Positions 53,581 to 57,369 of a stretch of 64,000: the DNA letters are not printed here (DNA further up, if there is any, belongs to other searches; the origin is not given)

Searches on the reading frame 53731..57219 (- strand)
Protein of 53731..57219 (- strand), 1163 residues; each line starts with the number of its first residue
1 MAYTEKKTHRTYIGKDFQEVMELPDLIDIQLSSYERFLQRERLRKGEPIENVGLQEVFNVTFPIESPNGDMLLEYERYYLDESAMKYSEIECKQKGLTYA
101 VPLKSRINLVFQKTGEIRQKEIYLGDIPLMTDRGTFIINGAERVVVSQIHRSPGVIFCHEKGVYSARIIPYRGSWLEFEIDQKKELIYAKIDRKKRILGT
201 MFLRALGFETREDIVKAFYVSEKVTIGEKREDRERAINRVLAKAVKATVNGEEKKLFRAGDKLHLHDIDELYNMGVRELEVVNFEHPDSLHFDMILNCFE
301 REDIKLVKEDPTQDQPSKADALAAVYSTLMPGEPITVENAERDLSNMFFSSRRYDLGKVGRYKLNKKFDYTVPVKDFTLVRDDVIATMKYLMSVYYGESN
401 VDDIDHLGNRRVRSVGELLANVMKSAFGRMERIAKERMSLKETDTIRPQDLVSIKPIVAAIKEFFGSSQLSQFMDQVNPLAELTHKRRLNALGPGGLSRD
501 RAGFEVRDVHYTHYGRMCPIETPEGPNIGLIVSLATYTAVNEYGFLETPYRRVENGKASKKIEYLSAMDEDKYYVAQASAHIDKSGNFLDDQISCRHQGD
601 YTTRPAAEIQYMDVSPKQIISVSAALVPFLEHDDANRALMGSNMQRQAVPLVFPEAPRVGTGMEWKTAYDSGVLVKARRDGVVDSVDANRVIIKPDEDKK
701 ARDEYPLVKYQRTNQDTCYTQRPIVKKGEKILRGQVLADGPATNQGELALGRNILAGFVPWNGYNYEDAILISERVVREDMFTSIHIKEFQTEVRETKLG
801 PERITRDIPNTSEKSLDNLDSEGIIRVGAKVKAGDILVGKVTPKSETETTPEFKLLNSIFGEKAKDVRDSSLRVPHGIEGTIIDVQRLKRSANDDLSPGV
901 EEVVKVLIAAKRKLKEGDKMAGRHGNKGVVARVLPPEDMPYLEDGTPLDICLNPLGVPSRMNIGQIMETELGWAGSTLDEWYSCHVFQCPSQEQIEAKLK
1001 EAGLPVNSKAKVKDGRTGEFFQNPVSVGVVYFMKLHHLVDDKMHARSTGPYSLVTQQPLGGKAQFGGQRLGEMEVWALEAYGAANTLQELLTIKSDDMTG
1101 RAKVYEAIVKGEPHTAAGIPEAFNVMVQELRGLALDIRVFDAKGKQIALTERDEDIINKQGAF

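Call 62: search_protein_families(library=pfam, proteins=[window:53731-57219:-], max_evalue=1e-8)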
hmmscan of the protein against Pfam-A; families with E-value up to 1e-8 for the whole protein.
window:53731-57219:- (1163 aa): 6 families
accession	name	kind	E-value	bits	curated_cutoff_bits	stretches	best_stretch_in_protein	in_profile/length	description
PF00562.33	RNA_pol_Rpb2_6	-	5.7e-135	450.6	23.4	1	677-1064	2-373/373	RNA polymerase Rpb2, domain 6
PF04565.21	RNA_pol_Rpb2_3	-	5.4e-29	100.6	21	1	472-540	1-68/68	RNA polymerase Rpb2, domain 3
PF10385.14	RNA_pol_Rpb2_45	-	1e-26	93.2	28.2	1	550-615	1-66/66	RNA polymerase beta subunit external 1 domain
PF04560.25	RNA_pol_Rpb2_7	-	3e-26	92.1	32.1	1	1066-1141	1-86/87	RNA polymerase Rpb2, domain 7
PF04561.19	RNA_pol_Rpb2_2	-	4.5e-26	92.1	21.7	1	312-413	93-190/190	RNA polymerase Rpb2, domain 2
PF04563.20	RNA_pol_Rpb2_1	-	1.4e-20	74.2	28.2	1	26-457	2-201/203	RNA polymerase beta subunit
